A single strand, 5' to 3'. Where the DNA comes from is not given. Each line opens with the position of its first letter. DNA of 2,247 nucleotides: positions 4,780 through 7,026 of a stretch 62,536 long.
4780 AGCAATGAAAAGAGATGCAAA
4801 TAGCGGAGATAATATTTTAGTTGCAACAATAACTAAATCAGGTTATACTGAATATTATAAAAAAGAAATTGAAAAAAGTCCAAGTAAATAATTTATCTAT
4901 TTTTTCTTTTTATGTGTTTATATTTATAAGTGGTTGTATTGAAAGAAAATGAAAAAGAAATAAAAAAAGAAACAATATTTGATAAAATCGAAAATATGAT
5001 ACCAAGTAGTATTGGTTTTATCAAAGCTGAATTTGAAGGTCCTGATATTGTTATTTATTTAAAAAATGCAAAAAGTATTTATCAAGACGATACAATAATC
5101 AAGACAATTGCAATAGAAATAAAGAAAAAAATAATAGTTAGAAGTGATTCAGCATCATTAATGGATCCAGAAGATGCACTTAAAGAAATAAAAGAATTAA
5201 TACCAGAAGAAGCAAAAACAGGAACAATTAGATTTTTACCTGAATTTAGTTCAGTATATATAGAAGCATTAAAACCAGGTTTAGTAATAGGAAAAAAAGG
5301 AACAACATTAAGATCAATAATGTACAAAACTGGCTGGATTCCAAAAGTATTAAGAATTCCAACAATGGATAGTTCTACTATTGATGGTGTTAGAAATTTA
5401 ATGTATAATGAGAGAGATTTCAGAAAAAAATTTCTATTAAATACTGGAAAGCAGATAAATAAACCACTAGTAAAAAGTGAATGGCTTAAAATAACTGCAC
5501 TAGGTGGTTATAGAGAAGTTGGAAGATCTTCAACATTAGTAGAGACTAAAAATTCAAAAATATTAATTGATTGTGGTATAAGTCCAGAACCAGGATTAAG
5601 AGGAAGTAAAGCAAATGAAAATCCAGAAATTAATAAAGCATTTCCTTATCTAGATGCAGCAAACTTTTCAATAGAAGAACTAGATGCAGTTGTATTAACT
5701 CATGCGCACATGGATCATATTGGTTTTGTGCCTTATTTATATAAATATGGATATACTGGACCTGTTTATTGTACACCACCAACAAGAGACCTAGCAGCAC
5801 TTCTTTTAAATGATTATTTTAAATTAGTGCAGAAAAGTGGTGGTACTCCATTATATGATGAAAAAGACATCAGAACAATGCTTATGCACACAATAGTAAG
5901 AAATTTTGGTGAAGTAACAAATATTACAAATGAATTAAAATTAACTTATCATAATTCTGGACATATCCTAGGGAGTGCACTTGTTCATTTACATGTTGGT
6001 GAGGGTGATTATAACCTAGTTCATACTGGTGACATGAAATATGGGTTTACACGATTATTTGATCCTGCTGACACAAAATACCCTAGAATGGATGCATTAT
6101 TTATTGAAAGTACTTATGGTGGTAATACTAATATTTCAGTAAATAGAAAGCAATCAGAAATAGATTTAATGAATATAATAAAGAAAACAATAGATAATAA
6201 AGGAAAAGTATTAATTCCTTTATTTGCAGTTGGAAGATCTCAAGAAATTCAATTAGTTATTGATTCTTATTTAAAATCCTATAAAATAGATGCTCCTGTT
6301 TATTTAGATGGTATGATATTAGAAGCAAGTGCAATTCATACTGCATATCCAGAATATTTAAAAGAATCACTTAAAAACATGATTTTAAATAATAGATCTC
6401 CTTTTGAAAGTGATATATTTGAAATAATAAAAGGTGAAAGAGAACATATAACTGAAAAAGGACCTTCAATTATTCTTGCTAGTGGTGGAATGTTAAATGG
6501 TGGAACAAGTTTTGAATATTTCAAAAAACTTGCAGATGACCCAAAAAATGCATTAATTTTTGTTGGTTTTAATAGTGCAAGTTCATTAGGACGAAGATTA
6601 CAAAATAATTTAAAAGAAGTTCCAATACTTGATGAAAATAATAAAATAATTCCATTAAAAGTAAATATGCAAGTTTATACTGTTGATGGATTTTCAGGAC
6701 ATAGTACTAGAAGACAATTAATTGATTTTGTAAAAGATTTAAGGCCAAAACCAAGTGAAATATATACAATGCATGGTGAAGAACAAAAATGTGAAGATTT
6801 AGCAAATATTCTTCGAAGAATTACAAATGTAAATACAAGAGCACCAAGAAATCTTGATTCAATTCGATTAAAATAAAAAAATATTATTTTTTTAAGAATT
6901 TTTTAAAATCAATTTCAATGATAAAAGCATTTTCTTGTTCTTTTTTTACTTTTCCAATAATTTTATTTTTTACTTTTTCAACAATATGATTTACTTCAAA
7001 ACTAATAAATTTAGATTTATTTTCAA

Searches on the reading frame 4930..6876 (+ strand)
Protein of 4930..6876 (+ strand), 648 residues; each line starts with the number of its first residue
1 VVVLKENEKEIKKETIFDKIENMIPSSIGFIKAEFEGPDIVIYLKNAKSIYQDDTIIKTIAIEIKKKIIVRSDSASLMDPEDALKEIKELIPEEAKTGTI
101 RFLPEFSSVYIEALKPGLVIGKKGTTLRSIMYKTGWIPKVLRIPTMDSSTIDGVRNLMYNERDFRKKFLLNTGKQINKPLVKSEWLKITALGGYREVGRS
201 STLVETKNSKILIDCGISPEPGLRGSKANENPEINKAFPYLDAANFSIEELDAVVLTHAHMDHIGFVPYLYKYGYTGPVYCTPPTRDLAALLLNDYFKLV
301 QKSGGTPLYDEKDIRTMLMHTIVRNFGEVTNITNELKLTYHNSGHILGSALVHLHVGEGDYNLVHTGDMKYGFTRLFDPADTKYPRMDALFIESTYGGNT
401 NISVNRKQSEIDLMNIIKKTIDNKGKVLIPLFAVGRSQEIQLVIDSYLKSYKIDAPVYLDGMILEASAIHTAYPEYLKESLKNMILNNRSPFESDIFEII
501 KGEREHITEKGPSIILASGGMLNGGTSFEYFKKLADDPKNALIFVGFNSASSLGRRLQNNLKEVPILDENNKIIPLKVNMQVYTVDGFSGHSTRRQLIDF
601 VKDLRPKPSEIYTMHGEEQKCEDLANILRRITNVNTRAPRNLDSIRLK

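Call 72: search_protein_families(library=pfam, proteins=[window:4930-6876:+], max_evalue=0.00001)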
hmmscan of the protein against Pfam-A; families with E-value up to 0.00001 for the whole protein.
window:4930-6876:+ (648 aa): 6 families
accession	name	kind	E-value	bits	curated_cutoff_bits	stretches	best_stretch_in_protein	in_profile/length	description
PF10996.14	Beta-Casp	-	2.5e-25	89.7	27.7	1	438-557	2-120/120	Beta-Casp domain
PF17214.9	KH_TffA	-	1.2e-17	64.1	22.6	1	13-76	4-67/68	Transcription termination factor FttA, KH domain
PF07521.17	RMMBL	-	1.4e-17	63.9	21.6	1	576-639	2-63/63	Zn-dependent metallo-hydrolase RNA specificity domain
PF00753.33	Lactamase_B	-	1.1e-16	61.8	22.7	1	197-374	4-155/196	Metallo-beta-lactamase superfamily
PF16661.11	Lactamase_B_6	-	2.2e-10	40.7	27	1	203-355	1-150/193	Metallo-beta-lactamase superfamily domain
PF12706.13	Lactamase_B_2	-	6.7e-08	32.8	27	1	210-395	2-165/200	Beta-lactamase superfamily domain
